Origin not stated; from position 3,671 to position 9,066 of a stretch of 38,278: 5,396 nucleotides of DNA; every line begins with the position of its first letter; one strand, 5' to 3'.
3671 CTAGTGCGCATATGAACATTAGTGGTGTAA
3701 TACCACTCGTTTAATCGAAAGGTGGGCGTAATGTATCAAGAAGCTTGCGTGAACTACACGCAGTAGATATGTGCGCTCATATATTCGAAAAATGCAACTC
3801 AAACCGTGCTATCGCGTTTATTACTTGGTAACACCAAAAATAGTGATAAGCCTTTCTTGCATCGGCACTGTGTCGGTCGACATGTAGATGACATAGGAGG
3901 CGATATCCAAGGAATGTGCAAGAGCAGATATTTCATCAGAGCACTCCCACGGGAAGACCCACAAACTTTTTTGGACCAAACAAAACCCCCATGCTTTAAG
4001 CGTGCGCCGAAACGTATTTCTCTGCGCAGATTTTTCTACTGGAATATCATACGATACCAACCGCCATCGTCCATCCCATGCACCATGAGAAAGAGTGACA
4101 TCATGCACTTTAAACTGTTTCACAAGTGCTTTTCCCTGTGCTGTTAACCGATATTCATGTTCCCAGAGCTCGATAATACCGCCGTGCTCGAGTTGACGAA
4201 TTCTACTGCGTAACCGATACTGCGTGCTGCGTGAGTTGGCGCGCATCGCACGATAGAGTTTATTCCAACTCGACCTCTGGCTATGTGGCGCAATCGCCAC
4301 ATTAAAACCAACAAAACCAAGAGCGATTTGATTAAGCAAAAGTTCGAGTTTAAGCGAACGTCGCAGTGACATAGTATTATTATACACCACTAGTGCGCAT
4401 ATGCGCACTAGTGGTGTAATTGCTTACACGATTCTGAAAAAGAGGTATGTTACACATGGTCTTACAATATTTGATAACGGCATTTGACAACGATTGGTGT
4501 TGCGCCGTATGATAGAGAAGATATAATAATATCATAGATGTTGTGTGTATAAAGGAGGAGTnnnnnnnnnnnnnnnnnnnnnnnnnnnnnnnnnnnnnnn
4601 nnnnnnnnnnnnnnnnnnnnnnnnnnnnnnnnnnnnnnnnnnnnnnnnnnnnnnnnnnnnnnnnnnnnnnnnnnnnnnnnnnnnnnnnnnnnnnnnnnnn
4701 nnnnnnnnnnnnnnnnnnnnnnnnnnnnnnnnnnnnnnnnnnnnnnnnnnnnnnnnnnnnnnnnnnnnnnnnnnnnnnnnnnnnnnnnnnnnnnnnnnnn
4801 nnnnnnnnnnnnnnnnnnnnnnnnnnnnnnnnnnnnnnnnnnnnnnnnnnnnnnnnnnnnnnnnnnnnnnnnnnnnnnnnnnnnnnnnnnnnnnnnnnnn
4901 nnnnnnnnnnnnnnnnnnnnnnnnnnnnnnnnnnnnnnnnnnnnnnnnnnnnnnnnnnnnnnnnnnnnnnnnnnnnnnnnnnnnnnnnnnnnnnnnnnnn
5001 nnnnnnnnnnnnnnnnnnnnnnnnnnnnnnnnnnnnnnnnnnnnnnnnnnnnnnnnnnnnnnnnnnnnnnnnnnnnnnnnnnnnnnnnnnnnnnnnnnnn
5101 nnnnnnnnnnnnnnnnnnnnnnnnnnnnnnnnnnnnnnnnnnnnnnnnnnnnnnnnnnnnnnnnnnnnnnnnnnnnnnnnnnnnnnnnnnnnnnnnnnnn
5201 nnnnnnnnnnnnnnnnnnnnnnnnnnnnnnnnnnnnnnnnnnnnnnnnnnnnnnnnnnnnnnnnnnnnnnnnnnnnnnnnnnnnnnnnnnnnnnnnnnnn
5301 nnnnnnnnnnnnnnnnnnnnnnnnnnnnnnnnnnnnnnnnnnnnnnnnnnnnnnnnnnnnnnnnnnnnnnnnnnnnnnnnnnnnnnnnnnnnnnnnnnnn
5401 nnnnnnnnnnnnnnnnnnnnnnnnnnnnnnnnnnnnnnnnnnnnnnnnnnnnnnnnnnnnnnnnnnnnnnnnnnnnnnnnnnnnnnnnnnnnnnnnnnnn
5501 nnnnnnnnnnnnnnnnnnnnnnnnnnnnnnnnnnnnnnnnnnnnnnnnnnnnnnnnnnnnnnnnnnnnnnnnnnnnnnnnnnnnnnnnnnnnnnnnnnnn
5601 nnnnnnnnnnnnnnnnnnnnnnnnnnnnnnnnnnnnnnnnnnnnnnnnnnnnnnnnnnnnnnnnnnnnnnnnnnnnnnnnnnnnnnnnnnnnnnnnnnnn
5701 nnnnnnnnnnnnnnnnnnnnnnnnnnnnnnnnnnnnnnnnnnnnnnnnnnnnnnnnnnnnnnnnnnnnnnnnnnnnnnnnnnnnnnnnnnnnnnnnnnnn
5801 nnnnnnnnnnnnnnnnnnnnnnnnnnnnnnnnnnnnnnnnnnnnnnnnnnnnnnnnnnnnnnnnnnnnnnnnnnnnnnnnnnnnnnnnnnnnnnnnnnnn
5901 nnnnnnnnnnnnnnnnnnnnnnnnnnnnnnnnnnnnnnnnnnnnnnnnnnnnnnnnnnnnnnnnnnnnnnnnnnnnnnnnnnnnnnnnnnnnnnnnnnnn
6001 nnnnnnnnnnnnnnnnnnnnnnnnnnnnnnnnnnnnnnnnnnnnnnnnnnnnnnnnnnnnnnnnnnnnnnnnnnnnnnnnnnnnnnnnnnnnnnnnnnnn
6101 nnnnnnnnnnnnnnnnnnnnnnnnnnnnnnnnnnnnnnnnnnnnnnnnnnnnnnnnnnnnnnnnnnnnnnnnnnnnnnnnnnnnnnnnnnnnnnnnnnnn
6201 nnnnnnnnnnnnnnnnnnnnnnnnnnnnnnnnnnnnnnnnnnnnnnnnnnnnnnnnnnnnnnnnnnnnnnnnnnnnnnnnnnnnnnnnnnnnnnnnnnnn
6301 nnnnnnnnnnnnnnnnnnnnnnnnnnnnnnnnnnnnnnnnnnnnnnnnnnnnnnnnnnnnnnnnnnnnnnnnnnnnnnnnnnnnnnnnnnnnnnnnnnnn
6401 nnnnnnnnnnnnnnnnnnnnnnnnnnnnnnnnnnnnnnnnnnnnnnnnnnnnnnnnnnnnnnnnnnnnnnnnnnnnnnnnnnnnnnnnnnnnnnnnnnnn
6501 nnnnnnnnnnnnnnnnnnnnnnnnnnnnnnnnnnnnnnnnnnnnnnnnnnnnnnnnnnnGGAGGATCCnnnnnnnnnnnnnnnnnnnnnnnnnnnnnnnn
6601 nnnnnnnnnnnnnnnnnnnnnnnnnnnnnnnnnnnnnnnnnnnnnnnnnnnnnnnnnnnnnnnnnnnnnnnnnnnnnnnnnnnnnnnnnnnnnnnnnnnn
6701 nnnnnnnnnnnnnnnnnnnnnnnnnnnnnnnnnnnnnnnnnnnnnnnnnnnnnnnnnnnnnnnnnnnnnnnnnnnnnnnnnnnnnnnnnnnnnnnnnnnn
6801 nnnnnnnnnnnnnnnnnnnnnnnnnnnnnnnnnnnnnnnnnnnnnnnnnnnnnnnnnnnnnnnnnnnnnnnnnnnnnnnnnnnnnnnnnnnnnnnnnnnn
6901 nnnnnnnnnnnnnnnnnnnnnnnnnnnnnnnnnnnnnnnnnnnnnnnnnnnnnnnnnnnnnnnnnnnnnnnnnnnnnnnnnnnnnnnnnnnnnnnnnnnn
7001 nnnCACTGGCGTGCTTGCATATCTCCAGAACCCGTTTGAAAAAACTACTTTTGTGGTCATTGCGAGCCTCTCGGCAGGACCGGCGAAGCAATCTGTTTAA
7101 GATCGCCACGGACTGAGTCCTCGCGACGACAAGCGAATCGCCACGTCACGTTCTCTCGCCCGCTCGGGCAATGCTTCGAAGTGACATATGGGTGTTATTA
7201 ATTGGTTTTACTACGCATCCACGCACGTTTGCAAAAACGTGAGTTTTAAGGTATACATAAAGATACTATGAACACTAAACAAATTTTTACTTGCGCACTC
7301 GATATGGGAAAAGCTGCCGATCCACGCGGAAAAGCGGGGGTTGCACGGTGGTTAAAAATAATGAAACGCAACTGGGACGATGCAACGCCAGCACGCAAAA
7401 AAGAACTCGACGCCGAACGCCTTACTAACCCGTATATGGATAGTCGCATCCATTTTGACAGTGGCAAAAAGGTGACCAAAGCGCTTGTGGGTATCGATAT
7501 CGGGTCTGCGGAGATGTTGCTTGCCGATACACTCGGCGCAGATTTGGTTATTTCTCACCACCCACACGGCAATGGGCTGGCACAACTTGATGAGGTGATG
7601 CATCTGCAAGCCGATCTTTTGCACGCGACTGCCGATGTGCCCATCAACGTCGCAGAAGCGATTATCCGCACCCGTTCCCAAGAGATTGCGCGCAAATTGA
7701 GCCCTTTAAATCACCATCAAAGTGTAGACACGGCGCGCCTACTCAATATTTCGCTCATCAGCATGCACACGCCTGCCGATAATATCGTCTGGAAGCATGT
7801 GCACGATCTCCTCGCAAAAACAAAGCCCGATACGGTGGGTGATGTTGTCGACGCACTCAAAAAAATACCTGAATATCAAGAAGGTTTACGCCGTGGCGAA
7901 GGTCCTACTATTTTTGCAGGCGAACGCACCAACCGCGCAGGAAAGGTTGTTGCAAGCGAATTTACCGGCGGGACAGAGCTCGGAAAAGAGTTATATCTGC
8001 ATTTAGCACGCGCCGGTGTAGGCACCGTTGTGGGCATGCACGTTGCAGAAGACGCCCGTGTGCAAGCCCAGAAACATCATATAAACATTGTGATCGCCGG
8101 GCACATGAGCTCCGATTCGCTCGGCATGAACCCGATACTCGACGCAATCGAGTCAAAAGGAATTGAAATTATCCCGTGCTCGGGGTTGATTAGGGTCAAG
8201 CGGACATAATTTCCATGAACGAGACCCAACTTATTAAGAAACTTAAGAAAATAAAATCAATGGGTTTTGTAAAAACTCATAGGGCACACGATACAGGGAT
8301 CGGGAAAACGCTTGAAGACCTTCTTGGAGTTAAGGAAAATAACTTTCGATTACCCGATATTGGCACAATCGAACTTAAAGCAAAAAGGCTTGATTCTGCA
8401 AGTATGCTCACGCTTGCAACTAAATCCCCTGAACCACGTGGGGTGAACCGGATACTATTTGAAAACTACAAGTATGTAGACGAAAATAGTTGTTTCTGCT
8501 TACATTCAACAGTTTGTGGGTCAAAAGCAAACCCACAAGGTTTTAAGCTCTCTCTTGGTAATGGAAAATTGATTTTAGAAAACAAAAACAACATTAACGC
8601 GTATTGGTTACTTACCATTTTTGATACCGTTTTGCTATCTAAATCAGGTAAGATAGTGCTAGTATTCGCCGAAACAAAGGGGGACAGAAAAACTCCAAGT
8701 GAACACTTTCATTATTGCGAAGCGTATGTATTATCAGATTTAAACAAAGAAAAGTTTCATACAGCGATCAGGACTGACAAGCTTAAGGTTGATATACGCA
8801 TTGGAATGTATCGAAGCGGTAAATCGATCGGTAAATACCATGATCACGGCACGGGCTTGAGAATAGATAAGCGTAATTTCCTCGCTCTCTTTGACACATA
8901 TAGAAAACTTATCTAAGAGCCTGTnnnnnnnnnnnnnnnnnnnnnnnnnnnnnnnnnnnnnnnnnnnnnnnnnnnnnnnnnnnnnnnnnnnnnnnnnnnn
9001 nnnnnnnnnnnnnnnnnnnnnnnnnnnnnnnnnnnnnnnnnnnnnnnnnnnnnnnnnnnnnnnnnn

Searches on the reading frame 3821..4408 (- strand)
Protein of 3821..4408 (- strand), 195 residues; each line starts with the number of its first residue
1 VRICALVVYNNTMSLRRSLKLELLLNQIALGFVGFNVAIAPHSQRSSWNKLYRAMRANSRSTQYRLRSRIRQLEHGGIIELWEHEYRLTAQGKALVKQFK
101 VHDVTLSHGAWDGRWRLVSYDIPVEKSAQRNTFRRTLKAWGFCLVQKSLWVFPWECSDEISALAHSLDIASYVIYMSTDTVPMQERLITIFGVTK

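Call 6: search_protein_families(library=pfam, proteins=[window:3821-4408:-], max_evalue=0.01)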
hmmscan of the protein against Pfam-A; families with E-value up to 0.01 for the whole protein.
window:3821-4408:- (195 aa): 3 families
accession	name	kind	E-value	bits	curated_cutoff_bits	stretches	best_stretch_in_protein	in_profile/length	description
PF20803.2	PaaX_M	-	1.4e-21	76.8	24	1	110-184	3-77/83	PaaX protein central Cas2-like domain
PF09827.14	CRISPR_Cas2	-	0.00035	21.1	23.8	1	115-151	2-35/74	CRISPR associated protein Cas2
PF25213.1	HVO_A0261_N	-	0.0036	17.6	35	0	59-100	37-75/86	HVO_A0261 N-terminal domain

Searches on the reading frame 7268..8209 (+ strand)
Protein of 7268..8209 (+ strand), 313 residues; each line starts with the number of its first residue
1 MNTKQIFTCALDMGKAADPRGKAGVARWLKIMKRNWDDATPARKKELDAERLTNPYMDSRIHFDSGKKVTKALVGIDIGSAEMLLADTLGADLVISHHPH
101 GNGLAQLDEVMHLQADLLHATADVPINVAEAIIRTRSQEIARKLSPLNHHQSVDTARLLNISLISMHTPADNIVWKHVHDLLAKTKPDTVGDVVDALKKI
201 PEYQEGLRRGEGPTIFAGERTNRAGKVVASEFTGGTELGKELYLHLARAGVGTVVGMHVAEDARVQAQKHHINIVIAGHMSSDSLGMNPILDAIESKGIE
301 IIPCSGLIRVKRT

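Call 5: search_protein_families(library=pfam, proteins=[window:7268-8209:+], max_evalue=0.01)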
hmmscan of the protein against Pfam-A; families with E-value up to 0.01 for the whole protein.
window:7268-8209:+ (313 aa): 1 family
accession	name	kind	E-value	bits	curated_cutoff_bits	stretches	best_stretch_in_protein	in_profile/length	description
PF01784.24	DUF34_NIF3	-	7.6e-07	29.4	23.4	0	66-99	33-66/256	Duf34/NIF3 (NGG1p interacting factor 3)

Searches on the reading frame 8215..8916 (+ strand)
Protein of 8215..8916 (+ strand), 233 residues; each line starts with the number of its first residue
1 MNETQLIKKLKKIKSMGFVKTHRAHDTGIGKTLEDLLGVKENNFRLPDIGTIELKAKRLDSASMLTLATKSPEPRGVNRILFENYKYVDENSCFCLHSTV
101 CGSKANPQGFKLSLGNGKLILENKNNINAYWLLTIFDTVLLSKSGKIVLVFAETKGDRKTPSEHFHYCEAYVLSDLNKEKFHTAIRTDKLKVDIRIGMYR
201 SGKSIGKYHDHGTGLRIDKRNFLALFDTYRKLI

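Call 5: search_protein_families(library=pfam, proteins=[window:8215-8916:+], max_evalue=0.01)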
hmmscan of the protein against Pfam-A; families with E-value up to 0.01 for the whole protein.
window:8215-8916:+ (233 aa): 1 family
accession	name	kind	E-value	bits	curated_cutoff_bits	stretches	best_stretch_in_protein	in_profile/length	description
PF15515.12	MvaI_BcnI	-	3.4e-41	142.1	25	1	7-226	1-227/227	MvaI/BcnI restriction endonuclease family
